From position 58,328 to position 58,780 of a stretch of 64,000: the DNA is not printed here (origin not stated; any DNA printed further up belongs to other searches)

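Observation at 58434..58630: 44-aa Cys/Trp/Tyr-rich peptide under a textbook sigma70 promoter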

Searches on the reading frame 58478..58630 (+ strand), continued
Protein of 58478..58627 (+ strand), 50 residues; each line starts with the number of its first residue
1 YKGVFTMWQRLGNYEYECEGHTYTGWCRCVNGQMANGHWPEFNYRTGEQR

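Call 55: fold_search(model_id=the predicted structure, library=viral)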
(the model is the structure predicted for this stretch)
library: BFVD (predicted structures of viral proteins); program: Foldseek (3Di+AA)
matches with E <= 10: 78; with E <= 0.001: 0
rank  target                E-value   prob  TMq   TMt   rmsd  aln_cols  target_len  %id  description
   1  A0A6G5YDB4            1.9e+00  0.66  0.57  0.41   3.1        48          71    6  (no name in the UniProt tables at hand)
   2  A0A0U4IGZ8            2.9e+00  0.33  0.52  0.39   3.6        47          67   15  Uncharacterized protein [Arthrobacter phage Pumancara]
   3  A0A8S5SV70            3.1e+00  0.30  0.50  0.03   4.5        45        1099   11  CHC2 zinc finger protein [Siphoviridae sp. ctHOG1]
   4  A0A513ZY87            3.1e+00  0.21  0.44  0.25   4.4        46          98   11  (no name in the UniProt tables at hand)
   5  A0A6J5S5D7            3.4e+00  0.33  0.52  0.08   4.2        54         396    7  Uncharacterized protein [uncultured Caudovirales phage]
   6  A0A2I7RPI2            3.4e+00  0.15  0.41  0.25   7.2        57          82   10  (no name in the UniProt tables at hand)
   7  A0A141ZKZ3            3.6e+00  0.14  0.36  0.14   5.3        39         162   20  (no name in the UniProt tables at hand)
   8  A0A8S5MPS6            3.6e+00  0.07  0.28  0.20   9.9        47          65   17  Uncharacterized protein [Microviridae sp. ctjwa4]
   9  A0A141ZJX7            3.9e+00  0.06  0.28  0.07  10.2        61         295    8  (no name in the UniProt tables at hand)
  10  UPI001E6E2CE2         4.1e+00  0.18  0.39  0.34   4.9        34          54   18  (no name look-up for this kind of identifier)
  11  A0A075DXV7            4.1e+00  0.08  0.30  0.21   6.8        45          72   16  Uncharacterized protein [Acinetobacter phage vB_AbaP_Acibel007]
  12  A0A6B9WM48            4.1e+00  0.06  0.29  0.04   6.2        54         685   22  Peptidase S74 domain-containing protein [Escherichia phage aaroes]
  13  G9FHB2                4.6e+00  0.30  0.53  0.34   3.6        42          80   10  (no name in the UniProt tables at hand)
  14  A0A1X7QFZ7            4.6e+00  0.11  0.34  0.16   5.5        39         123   23  (no name in the UniProt tables at hand)
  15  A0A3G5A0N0            4.6e+00  0.10  0.32  0.07   5.6        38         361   16  MORN repeat-containing protein [Harvfovirus sp.]
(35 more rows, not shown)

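Call 57: find_related_loci(query=A2, collection=viral_contigs, flank=6000)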
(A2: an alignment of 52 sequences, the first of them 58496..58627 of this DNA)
Query A2 (44 aa) in viral_contigs; peptide patterns used: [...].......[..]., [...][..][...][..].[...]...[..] (x = any residue, [..] = any of these).
23 stretches matched a pattern; 3 encode a relative of the query (tblastn E <= 1e-3); 3 distinct loci.
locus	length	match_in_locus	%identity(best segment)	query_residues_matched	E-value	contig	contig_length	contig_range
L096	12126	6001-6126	55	2-43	5e-14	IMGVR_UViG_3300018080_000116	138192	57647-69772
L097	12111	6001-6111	57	1-37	2e-12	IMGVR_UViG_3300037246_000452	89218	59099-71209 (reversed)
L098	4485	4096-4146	53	27-43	1e-5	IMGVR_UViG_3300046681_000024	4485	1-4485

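Call 58: search_protein_families(library=pfam, proteins=[P0001, P0002, P0007, P0009, P0013, P0028, P0033, P0041], max_evalue=0.001)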
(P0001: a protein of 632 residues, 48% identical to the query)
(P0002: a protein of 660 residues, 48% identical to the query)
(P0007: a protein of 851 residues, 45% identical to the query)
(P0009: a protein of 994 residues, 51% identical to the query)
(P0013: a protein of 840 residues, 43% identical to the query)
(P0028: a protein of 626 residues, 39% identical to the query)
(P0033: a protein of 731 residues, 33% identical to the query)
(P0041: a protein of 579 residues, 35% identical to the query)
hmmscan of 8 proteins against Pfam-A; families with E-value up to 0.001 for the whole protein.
P0001 (632 aa): 3 families
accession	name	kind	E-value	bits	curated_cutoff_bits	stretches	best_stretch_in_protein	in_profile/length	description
PF25411.1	DUF7888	-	7.5e-09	35.7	27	0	113-158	60-105/138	Domain of unknown function (DUF7888)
PF23237.1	HYR_4C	-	7.5e-07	29.7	27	0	567-596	43-72/73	HYR-like domain with 4 cysteines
PF12098.13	DUF3574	-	0.00012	22.3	25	0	422-450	33-61/103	Protein of unknown function (DUF3574)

P0002 (660 aa): 5 families
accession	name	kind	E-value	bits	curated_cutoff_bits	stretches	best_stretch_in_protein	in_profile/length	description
PF09479.16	Flg_new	-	1.2e-94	310.8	27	10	556-595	1-39/65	Listeria-Bacteroides repeat domain (List_Bact_rpt)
PF18998.6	Flg_new_2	-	2.4e-27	95.2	23.6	0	256-310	8-72/73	Divergent InlB B-repeat domain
PF25494.1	Beta-prop_Rol-3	-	0.00025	21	27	0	417-456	83-123/215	Rol-3 five-bladed beta-propeller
PF09134.16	Invasin_D3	-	0.00073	20.4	33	0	486-514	67-96/98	Invasin, domain 3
PF20622.4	Big_15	-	0.00087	19.5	27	0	300-333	13-45/82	Bacterial Ig domain (Big_16)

P0007 (851 aa): 4 families
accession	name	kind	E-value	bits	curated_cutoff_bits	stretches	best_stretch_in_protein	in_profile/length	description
PF09479.16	Flg_new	-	4.5e-103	337.9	27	10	437-477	1-40/65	Listeria-Bacteroides repeat domain (List_Bact_rpt)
PF18998.6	Flg_new_2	-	7e-25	87.3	23.6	0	255-313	4-72/73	Divergent InlB B-repeat domain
PF18655.7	SHIRT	-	2.9e-07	31.5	22.4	0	453-492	33-78/82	SHIRT domain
PF17356.7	PBSX_XtrA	-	0.00022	21.4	29.7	0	687-703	29-45/64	Phage-like element PBSX protein XtrA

P0009 (994 aa): 5 families
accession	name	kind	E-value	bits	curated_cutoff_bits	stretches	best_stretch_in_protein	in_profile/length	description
PF09479.16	Flg_new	-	1.3e-101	333.2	27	11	648-691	1-43/65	Listeria-Bacteroides repeat domain (List_Bact_rpt)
PF18998.6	Flg_new_2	-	1.2e-54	182.6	23.6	2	46-116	1-69/73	Divergent InlB B-repeat domain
PF18655.7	SHIRT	-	2e-09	38.4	22.4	0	550-583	44-80/82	SHIRT domain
PF07081.18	DUF1349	-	3.5e-08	33.8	32.4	0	621-665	99-145/179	Protein of unknown function (DUF1349)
PF22349.1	Fervidolysin_SD2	-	8.2e-06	26.4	26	0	572-600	58-84/113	Fervidolysin, second beta-sandwich domain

P0013 (840 aa): 7 families
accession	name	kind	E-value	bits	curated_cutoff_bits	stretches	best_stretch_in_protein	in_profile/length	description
PF09479.16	Flg_new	-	2e-70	233.2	27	8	736-775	1-39/65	Listeria-Bacteroides repeat domain (List_Bact_rpt)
PF18998.6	Flg_new_2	-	1.4e-23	83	23.6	0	681-734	9-72/73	Divergent InlB B-repeat domain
PF02368.24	Big_2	-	1.1e-19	70.6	22.8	2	227-291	1-66/79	Bacterial Ig-like domain (group 2)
PF25494.1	Beta-prop_Rol-3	-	2.5e-06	27.6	27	0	420-463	90-133/215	Rol-3 five-bladed beta-propeller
PF21461.3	HL_N-beta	-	7.2e-06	26.1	27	0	266-295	18-47/57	Hyaluronate lyase, N-terminal beta-sheet domain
PF07854.18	DUF1646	-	1.3e-05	25.3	21.4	0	373-398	138-163/347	Protein of unknown function (DUF1646)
PF18655.7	SHIRT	-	1.5e-05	26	22.4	0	342-366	56-80/82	SHIRT domain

P0028 (626 aa): 8 families
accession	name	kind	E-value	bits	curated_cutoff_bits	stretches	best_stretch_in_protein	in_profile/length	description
PF09479.16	Flg_new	-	2.9e-77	255.2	27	7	42-106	3-64/65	Listeria-Bacteroides repeat domain (List_Bact_rpt)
PF23638.1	DUF7145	-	3.5e-10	40.3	28.2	0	410-438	40-68/111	Domain of unknown function (DUF7145)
PF04511.20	DER1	-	3.1e-08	34.2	26.6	0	171-224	28-80/191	Der1-like family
PF18998.6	Flg_new_2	-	1.9e-07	31.4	23.6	0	506-572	1-62/73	Divergent InlB B-repeat domain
PF00994.29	MoCF_biosynth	-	8e-06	26.1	26.6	0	74-170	19-113/144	Probable molybdopterin binding domain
PF08182.16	Pedibin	-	1e-05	25.8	25.8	0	317-329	10-22/35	Pedibin/Hym-346 family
PF11681.13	KPP10_Orf10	-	3.9e-05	24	25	0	468-498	37-67/144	Bacteriophage KPP10, Structural protein ORF10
PF19462.4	DUF5999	-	0.00045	20.6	27.5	0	151-166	27-42/57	Family of unknown function (DUF5999)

P0033 (731 aa): 5 families
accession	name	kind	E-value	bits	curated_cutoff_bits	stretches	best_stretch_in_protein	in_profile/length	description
PF04151.21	PPC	-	3.7e-10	41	25.9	0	71-149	1-67/70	Bacterial pre-peptidase C-terminal domain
PF04254.18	DUF432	-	5e-08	33.6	21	0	7-47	45-84/123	Protein of unknown function (DUF432)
PF18094.7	DNA_pol_B_N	-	7.6e-06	26.9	25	0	7-60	12-65/104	DNA polymerase beta N-terminal domain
PF23205.1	DUF7063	-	0.00059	20.3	27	0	1-31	3-33/85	Domain of unknown function (DUF7063)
PF05345.18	He_PIG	-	0.00062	20.6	24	0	671-716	32-78/96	Putative Ig domain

P0041 (579 aa): 5 families
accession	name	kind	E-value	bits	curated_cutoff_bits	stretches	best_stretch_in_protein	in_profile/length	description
PF18887.5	MBG_3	-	2.2e-14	53.7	25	0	10-72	3-63/72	MBG domain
PF23429.1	DUF7116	-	4.2e-12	46.3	27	0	5-43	3-41/99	Family of unknown function (DUF7116)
PF19077.6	Big_13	-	1.6e-07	32.2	27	0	269-303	64-98/102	Bacterial Ig-like domain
PF02765.23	POT1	-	9.2e-06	25.9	29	0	498-532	22-56/140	Telomeric single stranded DNA binding POT1/CDC13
PF21139.3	BT_MCC_alpha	-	9.9e-06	26.4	31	0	59-108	51-99/118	Methylcrotonyl-CoA carboxylase, alpha-subunit, BT domain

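Call 66: find_encoding_contigs(protein=P0063, flank=4000, max_places=3)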
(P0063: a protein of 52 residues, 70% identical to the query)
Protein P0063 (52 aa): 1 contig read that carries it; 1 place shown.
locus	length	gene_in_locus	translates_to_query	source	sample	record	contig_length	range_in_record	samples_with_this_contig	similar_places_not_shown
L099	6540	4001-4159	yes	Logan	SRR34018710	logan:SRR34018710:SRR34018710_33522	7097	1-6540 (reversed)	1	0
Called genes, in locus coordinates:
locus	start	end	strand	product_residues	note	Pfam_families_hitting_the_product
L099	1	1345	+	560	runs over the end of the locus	PF05496:RuvB_N (faint), PF06068:TIP49 (faint), PF13177:DNA_pol3_delta2, PF13401:AAA_22 (faint), PF13604:AAA_30 (faint), PF00004:AAA, PF22608:DNAX_ATPase_lid, PF12169:DNA_pol3_gamma3, +1 more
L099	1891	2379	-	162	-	-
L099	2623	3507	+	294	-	PF10987:DUF2806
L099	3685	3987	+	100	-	-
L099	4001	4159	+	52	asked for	-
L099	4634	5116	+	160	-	-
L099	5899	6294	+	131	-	-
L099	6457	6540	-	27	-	?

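Call 67: find_encoding_contigs(protein=P0072, flank=4000, max_places=3)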
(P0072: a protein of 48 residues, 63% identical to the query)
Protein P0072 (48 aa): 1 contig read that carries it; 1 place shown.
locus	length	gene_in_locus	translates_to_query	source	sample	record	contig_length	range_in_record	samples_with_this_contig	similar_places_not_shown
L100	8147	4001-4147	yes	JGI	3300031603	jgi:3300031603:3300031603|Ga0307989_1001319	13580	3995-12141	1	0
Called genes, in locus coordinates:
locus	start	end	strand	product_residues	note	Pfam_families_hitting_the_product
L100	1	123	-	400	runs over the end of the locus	PF13739:PdaC, PF11738:DUF3298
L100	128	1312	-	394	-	-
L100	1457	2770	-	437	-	PF02689:Herpes_Helicase (faint), PF05049:IIGP (faint), PF05970:PIF1, PF13245:AAA_19, PF13604:AAA_30, PF01443:Viral_helicase1 (faint), PF13479:AAA_24 (faint), PF13538:UvrD_C_2 (weak)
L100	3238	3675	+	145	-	-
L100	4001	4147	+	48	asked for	-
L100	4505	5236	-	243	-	PF23473:LysM3_LYK4_5 (faint), PF01476:LysM, PF08369:PCP_red (weak)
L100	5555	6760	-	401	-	PF12704:MacB_PCD, PF02687:FtsX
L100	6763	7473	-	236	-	PF00005:ABC_tran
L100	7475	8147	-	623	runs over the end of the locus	PF25990:Beta-barrel_YknX, PF26002:Beta-barrel_AprE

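Call 68: find_encoding_contigs(protein=P0066, flank=4000, max_places=3)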
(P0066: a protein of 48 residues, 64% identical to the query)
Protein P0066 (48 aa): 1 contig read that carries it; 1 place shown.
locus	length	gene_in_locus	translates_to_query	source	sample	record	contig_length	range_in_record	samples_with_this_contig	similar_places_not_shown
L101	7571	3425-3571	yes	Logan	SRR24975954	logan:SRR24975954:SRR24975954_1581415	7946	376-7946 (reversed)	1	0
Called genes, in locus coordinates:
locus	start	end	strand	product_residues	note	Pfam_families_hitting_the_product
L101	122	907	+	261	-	PF12917:YfbR-like, PF13023:HD_3 (weak), PF01966:HD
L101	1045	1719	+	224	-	PF13717:Zn_ribbon_4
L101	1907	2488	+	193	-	-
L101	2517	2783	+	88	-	-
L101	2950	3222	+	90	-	-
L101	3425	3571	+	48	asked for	-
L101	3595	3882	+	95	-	-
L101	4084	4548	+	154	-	-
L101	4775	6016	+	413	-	-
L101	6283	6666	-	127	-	PF02661:Fic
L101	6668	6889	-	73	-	-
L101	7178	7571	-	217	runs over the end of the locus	PF04471:Mrr_cat, PF13156:Mrr_cat_2 (weak), PF22722:NA-iREase1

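Call 75: list_cluster_members(proteins=[P0068, P0083, P0089, P0099, P0102, P0060, P0065, P0040])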
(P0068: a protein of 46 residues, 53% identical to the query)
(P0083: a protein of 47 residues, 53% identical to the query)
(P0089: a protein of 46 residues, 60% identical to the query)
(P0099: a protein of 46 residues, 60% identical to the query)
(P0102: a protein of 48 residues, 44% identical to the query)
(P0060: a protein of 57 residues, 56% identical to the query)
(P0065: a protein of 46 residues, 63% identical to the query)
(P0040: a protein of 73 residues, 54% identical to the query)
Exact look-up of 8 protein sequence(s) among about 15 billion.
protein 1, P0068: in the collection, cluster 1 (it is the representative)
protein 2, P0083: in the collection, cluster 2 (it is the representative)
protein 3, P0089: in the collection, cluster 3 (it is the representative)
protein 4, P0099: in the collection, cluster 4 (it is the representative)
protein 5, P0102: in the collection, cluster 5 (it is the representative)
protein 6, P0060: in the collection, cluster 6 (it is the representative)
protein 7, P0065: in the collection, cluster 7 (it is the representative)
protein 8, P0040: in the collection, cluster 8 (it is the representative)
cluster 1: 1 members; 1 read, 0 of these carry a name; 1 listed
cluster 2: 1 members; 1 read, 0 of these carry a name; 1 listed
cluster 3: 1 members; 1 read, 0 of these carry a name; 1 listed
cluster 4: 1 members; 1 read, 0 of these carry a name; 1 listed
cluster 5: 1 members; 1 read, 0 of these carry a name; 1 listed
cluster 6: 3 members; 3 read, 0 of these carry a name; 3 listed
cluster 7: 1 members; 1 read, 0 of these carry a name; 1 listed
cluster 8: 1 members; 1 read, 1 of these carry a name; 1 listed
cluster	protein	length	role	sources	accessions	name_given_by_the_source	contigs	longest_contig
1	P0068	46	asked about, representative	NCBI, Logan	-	-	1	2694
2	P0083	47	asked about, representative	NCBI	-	-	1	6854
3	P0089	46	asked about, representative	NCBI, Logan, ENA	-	-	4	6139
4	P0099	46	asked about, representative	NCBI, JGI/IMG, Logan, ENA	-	-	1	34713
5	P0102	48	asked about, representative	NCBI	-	-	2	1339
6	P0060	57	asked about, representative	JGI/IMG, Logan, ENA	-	-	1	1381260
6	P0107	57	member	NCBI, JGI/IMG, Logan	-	-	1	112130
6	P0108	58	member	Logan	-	-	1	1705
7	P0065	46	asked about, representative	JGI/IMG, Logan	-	-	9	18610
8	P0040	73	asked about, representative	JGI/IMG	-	hypothetical protein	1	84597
